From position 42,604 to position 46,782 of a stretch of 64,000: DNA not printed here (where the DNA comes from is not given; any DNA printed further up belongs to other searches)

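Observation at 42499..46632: A 1292-aa inverse autotransporter (intimin/invasin-type barrel) in a diderm Firmicute, built from near-identical 264-bp tandem repeats with a likely 3' frameshift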

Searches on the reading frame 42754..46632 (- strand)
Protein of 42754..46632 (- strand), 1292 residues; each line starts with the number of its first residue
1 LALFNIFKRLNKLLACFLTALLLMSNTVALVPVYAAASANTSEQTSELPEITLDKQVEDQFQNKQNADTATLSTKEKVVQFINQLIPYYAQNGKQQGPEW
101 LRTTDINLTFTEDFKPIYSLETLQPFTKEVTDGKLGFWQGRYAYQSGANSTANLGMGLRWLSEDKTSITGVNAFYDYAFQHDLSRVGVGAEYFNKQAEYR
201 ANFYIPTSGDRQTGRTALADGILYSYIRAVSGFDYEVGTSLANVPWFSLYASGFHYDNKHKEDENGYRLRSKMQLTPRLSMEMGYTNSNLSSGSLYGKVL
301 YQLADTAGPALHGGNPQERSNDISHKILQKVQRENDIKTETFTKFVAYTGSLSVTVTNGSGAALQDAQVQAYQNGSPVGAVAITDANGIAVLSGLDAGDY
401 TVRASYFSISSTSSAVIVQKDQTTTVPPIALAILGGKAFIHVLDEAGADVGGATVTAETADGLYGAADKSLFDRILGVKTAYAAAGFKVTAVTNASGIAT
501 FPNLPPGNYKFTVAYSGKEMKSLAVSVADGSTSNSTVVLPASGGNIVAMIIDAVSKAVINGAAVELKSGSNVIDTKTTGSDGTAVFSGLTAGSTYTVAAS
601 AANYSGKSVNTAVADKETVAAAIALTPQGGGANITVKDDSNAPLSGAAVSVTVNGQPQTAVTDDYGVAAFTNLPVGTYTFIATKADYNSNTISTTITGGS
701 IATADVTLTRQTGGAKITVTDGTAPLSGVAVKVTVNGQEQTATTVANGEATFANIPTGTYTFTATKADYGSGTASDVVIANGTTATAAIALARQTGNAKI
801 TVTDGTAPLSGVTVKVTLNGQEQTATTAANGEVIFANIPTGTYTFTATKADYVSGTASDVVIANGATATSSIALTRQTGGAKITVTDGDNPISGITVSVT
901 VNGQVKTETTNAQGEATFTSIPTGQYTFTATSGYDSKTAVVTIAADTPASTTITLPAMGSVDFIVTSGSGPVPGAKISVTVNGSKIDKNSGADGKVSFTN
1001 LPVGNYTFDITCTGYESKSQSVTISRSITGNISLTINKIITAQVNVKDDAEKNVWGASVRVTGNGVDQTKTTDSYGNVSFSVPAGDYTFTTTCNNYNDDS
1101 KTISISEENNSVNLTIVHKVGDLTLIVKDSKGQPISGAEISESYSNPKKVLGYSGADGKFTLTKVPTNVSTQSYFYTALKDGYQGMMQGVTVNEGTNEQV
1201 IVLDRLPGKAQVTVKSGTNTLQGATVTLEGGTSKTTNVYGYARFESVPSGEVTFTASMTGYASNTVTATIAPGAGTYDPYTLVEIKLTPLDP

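Call 3: search_protein_families(library=pfam, proteins=[window:42754-46632:-], max_evalue=0.01)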
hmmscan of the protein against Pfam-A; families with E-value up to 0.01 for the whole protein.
window:42754-46632:- (1292 aa): 13 families
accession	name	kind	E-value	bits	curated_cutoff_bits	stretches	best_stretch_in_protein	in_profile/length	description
PF13620.12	CarboxypepD_reg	-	1.1e-101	333.7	32.3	11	635-709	5-82/82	Carboxypeptidase regulatory-like domain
PF13715.12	CarbopepD_reg_2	-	5.5e-49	164.6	32.2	6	966-1044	7-86/88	CarboxypepD_reg-like domain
PF17802.7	SpaA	-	3.1e-47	159.1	23.1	8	720-782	8-80/91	Prealbumin-like fold domain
PF11924.14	IAT_beta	-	4e-28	99.2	22.3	1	64-333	10-277/279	Inverse autotransporter, beta-domain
PF07495.19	Y_Y_Y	-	5.2e-21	74.7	26.6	2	989-1021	23-55/65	Y_Y_Y domain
PF09430.16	EMC7_beta-sandw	-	8.3e-20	71.6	26.6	0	813-853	9-51/122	ER membrane protein complex subunit 7, beta-sandwich domain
PF17210.9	SdrD_B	-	1e-19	71.2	29.7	2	887-938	19-72/112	SdrD B-like domain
PF24025.1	Ig_DR_A0283-like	-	5.1e-16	59.3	27.1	1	629-701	6-80/102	DR_A0283-like, Ig-like domain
PF02369.22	Big_1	-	6.6e-12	45.8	34.9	1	352-411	21-85/93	Bacterial Ig-like domain (group 1)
PF10670.15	DUF4198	-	4.5e-05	24.1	34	0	885-931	153-206/209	Domain of unknown function (DUF4198)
PF17789.7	MG4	-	0.00013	22.6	24.7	0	634-671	20-59/95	Macroglobulin domain MG4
PF21139.3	BT_MCC_alpha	-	0.00068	20.5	31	0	703-753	50-104/118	Methylcrotonyl-CoA carboxylase, alpha-subunit, BT domain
PF11939.13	NiFe-hyd_HybE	-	0.0086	16.4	25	0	816-855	55-94/147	[NiFe]-hydrogenase assembly, chaperone, HybE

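Call 4: search_protein_families(library=ncbifam, proteins=[window:42754-46632:-], max_evalue=0.01)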
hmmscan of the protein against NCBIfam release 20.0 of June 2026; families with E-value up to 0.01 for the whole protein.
window:42754-46632:- (1292 aa): 3 families
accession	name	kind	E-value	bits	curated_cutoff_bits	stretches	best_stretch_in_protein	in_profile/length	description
NF052345.1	S_layer_anammox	exception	3.9e-34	117.3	1400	7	534-702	1303-1478/1596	Kustd1514 family S-layer glycoprotein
NF007556.1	PRK10177.1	equivalog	2e-09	36.5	508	1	133-217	138-219/454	YchO/YchP family invasin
TIGR03993.1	hydrog_HybE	subfamily_domain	3.7e-07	30.2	78.5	0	816-855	51-90/143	[NiFe]-hydrogenase assembly chaperone HybE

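Call 9: find_homologous_proteins(query=window:42754-46632:-, max_evalue=1e-10)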
Query window:42754-46632:- (1292 aa): 53 proteins with E <= 1e-10 among 8000 candidates.
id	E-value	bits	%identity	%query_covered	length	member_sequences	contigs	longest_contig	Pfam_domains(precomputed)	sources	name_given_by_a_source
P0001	0.0e+0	2766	100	100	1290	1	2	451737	PF07495.20,PF13715.13,PF17789.8,PF02369.23,PF24025.2,PF17802.8,PF11924.15,PF13620.13,PF09430.17,PF22904.4,PF17210.10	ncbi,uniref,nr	ncbi:hypothetical protein SDC9_03962 [bioreactor metagenome]|uniref:Inverse autotransporter beta-dom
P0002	0.0e+0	2248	66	98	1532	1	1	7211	PF07495.20,PF17802.8,PF13620.13,PF17210.10,PF10670.16,PF13715.13,PF02369.23,PF21139.4,PF14686.13,PF24025.2,PF11924.15,PF09430.17,PF22904.4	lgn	-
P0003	0.0e+0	1857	66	97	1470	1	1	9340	PF07495.20,PF23623.2,PF17789.8,PF17802.8,PF13620.13,PF17210.10,PF10670.16,PF13715.13,PF02369.23,PF11974.15,PF24025.2,PF11924.15,PF28587.1,PF09430.17,PF22904.4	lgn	-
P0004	0.0e+0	1846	69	88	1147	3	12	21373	PF07495.20,PF17789.8,PF17802.8,PF13620.13,PF22963.4,PF17210.10,PF10670.16,PF13715.13,PF02369.23,PF21139.4,PF14686.13,PF24025.2,PF11924.15,PF09430.17,PF22904.4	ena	-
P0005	0.0e+0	1809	65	86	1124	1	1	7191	PF07495.20,PF08308.18,PF17802.8,PF23193.2,PF13620.13,PF17210.10,PF10670.16,PF13715.13,PF02369.23,PF24025.2,PF11924.15,PF09430.17,PF22904.4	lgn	-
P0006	0.0e+0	1625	64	85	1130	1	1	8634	PF07495.20,PF13715.13,PF08308.18,PF17802.8,PF11924.15,PF13620.13,PF09430.17,PF22904.4,PF17210.10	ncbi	-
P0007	0.0e+0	1508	55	97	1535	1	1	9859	PF07495.20,PF23623.2,PF17789.8,PF08308.18,PF17802.8,PF23193.2,PF13620.13,PF17210.10,PF21226.5,PF13715.13,PF14686.13,PF24025.2,PF11924.15,PF09430.17,PF22904.4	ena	-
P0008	0.0e+0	1505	65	79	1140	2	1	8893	PF10670.16,PF13715.13,PF11974.15,PF17802.8,PF23193.2,PF11924.15,PF13620.13,PF09430.17,PF22904.4,PF17210.10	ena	-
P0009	0.0e+0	1450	60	79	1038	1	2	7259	PF07495.20,PF17789.8,PF17802.8,PF23193.2,PF13620.13,PF17210.10,PF10670.16,PF13715.13,PF02369.23,PF11974.15,PF24025.2,PF11924.15,PF09430.17,PF22904.4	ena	-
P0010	0.0e+0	1440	64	82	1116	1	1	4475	PF07495.20,PF17789.8,PF08308.18,PF17802.8,PF23193.2,PF13620.13,PF17210.10,PF10670.16,PF13715.13,PF02369.23,PF11974.15,PF13473.13,PF14686.13,PF24025.2,PF11924.15,PF09430.17,PF22904.4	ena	-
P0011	0.0e+0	1434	63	87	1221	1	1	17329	PF07495.20,PF23623.2,PF08308.18,PF17802.8,PF13620.13,PF17210.10,PF10670.16,PF13715.13,PF14686.13,PF24025.2,PF11924.15,PF09430.17,PF22904.4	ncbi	-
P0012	0.0e+0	1329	51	99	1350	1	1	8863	PF07495.20,PF23623.2,PF17789.8,PF08308.18,PF17802.8,PF09912.15,PF23193.2,PF13620.13,PF17210.10,PF10670.16,PF13715.13,PF02369.23,PF11974.15,PF14686.13,PF24025.2,PF20598.5,PF11924.15,PF09430.17,PF22904.4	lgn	-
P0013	0.0e+0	1285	46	90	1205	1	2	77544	PF07495.20,PF23623.2,PF17789.8,PF08308.18,PF17802.8,PF13620.13,PF17210.10,PF13715.13,PF14686.13,PF24025.2,PF11924.15,PF09430.17,PF22904.4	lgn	-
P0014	0.0e+0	1165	57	64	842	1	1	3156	PF07495.20,PF17789.8,PF08308.18,PF17802.8,PF23193.2,PF13620.13,PF17210.10,PF10670.16,PF13715.13,PF02369.23,PF11974.15,PF24025.2,PF09430.17,PF22904.4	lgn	-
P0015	0.0e+0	1154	50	88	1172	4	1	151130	PF07495.20,PF23623.2,PF17789.8,PF08308.18,PF17802.8,PF09912.15,PF13620.13,PF17210.10,PF21226.5,PF10670.16,PF13715.13,PF02369.23,PF14686.13,PF24025.2,PF11924.15,PF09430.17,PF22904.4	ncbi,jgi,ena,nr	ncbi:MAG TPA: carboxypeptidase regulatory-like domain-containing protein [Bacillota bacterium]|nr:ca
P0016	0.0e+0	1072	49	84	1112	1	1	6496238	PF07495.20,PF13715.13,PF14686.13,PF08308.18,PF24025.2,PF17802.8,PF11924.15,PF13620.13,PF09430.17,PF22904.4,PF17210.10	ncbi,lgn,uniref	ncbi:carboxypeptidase regulatory-like domain-containing protein [Sporomusa aerivorans]|uniref:carbox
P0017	0.0e+0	1071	44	87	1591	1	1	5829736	PF13715.13,PF17789.8,PF24025.2,PF17802.8,PF11924.15,PF13620.13,PF09430.17,PF22904.4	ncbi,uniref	ncbi:hypothetical protein SRRS_41710 [Sporomusa rhizae]|uniref:carboxypeptidase regulatory-like doma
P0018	0.0e+0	1036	58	62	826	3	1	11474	PF07495.20,PF17789.8,PF17802.8,PF23193.2,PF13620.13,PF17210.10,PF10670.16,PF13715.13,PF02369.23,PF24025.2,PF09430.17,PF22904.4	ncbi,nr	ncbi:MAG: putative invasin [Sporomusa sp.]|nr:putative invasin [Sporomusa sp.]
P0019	1.9e-294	998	48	85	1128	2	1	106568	PF07495.20,PF08308.18,PF17802.8,PF13620.13,PF17210.10,PF21226.5,PF13715.13,PF14686.13,PF24025.2,PF11924.15,PF09430.17,PF22904.4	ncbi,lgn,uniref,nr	ncbi:Carboxypeptidase regulatory-like domain-containing protein [Pelosinus propionicus DSM 13327]|un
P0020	4.4e-290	984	49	81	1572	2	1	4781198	PF07495.20,PF13715.13,PF24025.2,PF17802.8,PF11924.15,PF13620.13,PF09430.17,PF22904.4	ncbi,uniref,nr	ncbi:carboxypeptidase regulatory-like domain-containing protein [Methylomusa anaerophila]|uniref:Put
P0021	4.3e-287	974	47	87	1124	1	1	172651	PF07495.20,PF08308.18,PF17802.8,PF13620.13,PF17210.10,PF21226.5,PF13715.13,PF14686.13,PF24025.2,PF11924.15,PF09430.17,PF22904.4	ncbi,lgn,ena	-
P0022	1.4e-279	949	50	77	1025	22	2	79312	PF07495.20,PF08308.18,PF17802.8,PF23193.2,PF13620.13,PF17210.10,PF13715.13,PF14686.13,PF24025.2,PF11924.15,PF09430.17,PF22904.4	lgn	-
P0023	6.8e-276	937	54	66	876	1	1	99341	PF07495.20,PF13715.13,PF11974.15,PF14686.13,PF24025.2,PF17802.8,PF11924.15,PF13620.13,PF09430.17,PF22904.4,PF17210.10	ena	-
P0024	3.0e-274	931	41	94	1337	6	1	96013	PF07495.20,PF13715.13,PF14686.13,PF08308.18,PF17802.8,PF11924.15,PF13620.13,PF09430.17,PF22904.4,PF23374.2,PF13115.12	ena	-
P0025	3.4e-259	881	49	73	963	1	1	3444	PF07495.20,PF13715.13,PF08308.18,PF24025.2,PF17802.8,PF11924.15,PF13620.13,PF09430.17,PF22904.4,PF17210.10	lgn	-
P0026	6.9e-253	860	47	74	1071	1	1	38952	PF07495.20,PF13715.13,PF14686.13,PF08308.18,PF17802.8,PF23193.2,PF11924.15,PF13620.13,PF09430.17,PF22904.4,PF17210.10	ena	-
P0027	3.1e-249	848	45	78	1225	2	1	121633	PF07495.20,PF13715.13,PF17802.8,PF11924.15,PF13620.13,PF09430.17,PF22904.4,PF17210.10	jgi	jgi:hypothetical protein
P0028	4.3e-231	788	45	80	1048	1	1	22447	PF07495.20,PF13715.13,PF11974.15,PF14686.13,PF24025.2,PF17802.8,PF11924.15,PF13620.13,PF09430.17,PF22904.4,PF17210.10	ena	-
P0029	1.7e-228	780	48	73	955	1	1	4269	PF07495.20,PF17802.8,PF13620.13,PF17210.10,PF10670.16,PF13715.13,PF02369.23,PF11974.15,PF14686.13,PF24025.2,PF11924.15,PF09430.17,PF22904.4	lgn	-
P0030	3.4e-195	669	46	66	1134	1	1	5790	PF13715.13,PF14686.13,PF17802.8,PF11924.15,PF13620.13,PF09430.17,PF22904.4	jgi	-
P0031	2.1e-191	657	46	64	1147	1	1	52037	PF07495.20,PF13715.13,PF14686.13,PF08308.18,PF17802.8,PF11924.15,PF13620.13,PF09430.17,PF22904.4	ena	-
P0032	2.8e-191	656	44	67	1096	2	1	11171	PF13715.13,PF24025.2,PF17802.8,PF11924.15,PF13620.13,PF22904.4,PF17210.10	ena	-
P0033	1.4e-187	644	46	65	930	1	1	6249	PF13715.13,PF16640.12,PF08308.18,PF17802.8,PF11924.15,PF13620.13,PF09430.17,PF17210.10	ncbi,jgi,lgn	ncbi:MAG TPA: carboxypeptidase regulatory-like domain-containing protein [Armatimonadota bacterium]|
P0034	2.7e-183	630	44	67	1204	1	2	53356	PF13715.13,PF08308.18,PF17802.8,PF11924.15,PF13620.13,PF09430.17,PF22904.4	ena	-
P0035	7.0e-182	625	44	62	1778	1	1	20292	PF07495.20,PF10989.14,PF08308.18,PF17766.8,PF17802.8,PF11924.15,PF13620.13,PF09430.17,PF17210.10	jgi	jgi:sRNA-binding regulator protein Hfq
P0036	6.5e-180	619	40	80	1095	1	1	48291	PF07495.20,PF23623.2,PF13715.13,PF24025.2,PF17802.8,PF11924.15,PF13620.13,PF09430.17,PF22904.4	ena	-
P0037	1.5e-177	611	45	56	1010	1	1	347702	PF13715.13,PF17802.8,PF11924.15,PF13620.13,PF22904.4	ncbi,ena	-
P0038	9.7e-177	608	42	62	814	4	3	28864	PF07495.20,PF13715.13,PF14686.13,PF08308.18,PF24025.2,PF17802.8,PF11924.15,PF13620.13,PF09430.17,PF22904.4,PF17210.10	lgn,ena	-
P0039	1.5e-175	604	41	70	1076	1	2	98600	PF07495.20,PF17802.8,PF11924.15,PF13620.13,PF09430.17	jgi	jgi:hypothetical protein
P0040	1.2e-172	595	44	60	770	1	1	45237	PF13715.13,PF24025.2,PF17802.8,PF11924.15,PF13620.13,PF17210.10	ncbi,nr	ncbi:MAG: carboxypeptidase regulatory-like domain-containing protein, partial [Pelosinus sp.]|nr:car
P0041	1.9e-172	594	43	64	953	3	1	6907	PF17802.8,PF11924.15,PF13620.13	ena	-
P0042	7.2e-172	592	44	56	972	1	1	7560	PF13715.13,PF17802.8,PF11924.15,PF13620.13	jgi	-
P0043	1.3e-168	581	45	55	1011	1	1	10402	PF07495.20,PF13715.13,PF08308.18,PF17802.8,PF11924.15,PF13620.13,PF09430.17,PF22904.4,PF17210.10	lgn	-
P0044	1.2e-165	571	40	69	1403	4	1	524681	PF13715.13,PF02330.22,PF17802.8,PF20093.6,PF11924.15,PF13620.13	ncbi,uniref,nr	ncbi:MAG TPA: carboxypeptidase regulatory-like domain-containing protein [Methylomusa anaerophila]|u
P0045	1.8e-160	554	40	73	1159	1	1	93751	PF23623.2,PF13715.13,PF17802.8,PF18998.7,PF11924.15,PF13620.13,PF09430.17,PF22904.4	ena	-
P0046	3.7e-154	533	48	49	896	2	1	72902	PF07495.20,PF13715.13,PF17802.8,PF11924.15,PF13620.13,PF22904.4,PF17210.10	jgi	-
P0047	2.5e-149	517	39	65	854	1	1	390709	PF07495.20,PF13715.13,PF02369.23,PF17802.8,PF11924.15,PF13620.13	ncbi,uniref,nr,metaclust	ncbi:hypothetical protein AXX12_14030 [Anaerosporomusa subterranea]|uniref:Inverse autotransporter b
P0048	7.8e-146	506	44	49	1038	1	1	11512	PF13715.13,PF17802.8,PF11924.15,PF13620.13,PF22904.4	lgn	-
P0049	2.4e-144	501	39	65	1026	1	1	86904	PF07495.20,PF13715.13,PF17802.8,PF11924.15,PF13620.13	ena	-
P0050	1.4e-141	492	34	65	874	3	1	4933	PF13715.13,PF24025.2,PF17802.8,PF23193.2,PF11924.15,PF13620.13,PF09430.17,PF22904.4,PF17210.10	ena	-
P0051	1.5e-137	478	46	45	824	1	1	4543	PF13715.13,PF02369.23,PF24025.2,PF17802.8,PF11924.15,PF13620.13,PF09430.17,PF22904.4,PF17210.10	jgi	-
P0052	4.0e-114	401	42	43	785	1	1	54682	PF17802.8,PF11924.15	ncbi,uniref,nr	ncbi:inverse autotransporter beta domain-containing protein [Sporomusa sp. GT1]|uniref:inverse autot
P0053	3.1e-36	143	31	61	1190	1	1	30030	PF11974.15,PF17802.8,PF13620.13,PF17210.10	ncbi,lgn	ncbi:MAG TPA: carboxypeptidase-like regulatory domain-containing protein [Gaiellaceae bacterium]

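Call 24: find_encoding_contigs(protein=P0008, flank=6000, max_places=3)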
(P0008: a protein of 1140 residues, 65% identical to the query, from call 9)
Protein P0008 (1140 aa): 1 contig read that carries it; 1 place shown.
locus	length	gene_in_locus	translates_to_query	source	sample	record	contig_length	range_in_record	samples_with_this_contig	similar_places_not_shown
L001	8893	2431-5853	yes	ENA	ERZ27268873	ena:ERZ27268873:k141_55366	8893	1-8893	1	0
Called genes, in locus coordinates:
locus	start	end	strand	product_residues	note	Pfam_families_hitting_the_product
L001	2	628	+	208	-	?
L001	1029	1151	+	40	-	-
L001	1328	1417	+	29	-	-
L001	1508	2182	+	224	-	PF07523:Big_3 (faint)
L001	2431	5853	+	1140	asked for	PF11924:IAT_beta, PF09430:EMC7_beta-sandw (faint), PF10670:DUF4198 (faint), PF11974:bMG3 (faint), PF13620:CarboxypepD_reg, PF13715:CarbopepD_reg_2 (faint), PF17210:SdrD_B (faint), PF13620:CarboxypepD_reg, +3 more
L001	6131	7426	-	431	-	PF02518:HATPase_c (weak), PF14501:HATPase_c_5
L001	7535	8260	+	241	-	PF00072:Response_reg, PF04397:LytTR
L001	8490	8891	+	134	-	?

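Call 25: find_encoding_contigs(protein=P0002, flank=6000, max_places=3)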
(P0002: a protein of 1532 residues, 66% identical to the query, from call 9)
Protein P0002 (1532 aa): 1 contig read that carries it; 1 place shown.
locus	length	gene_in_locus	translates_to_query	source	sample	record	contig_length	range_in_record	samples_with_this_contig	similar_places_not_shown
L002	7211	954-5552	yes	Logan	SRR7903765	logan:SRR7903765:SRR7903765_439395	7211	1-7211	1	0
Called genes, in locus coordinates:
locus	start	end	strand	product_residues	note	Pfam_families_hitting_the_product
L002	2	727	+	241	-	?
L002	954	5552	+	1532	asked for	PF11924:IAT_beta, PF13620:CarboxypepD_reg, PF13620:CarboxypepD_reg, PF13620:CarboxypepD_reg, PF13620:CarboxypepD_reg, PF13620:CarboxypepD_reg, PF13620:CarboxypepD_reg, PF13715:CarbopepD_reg_2, +13 more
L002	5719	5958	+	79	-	-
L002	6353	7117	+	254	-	PF07523:Big_3 (faint)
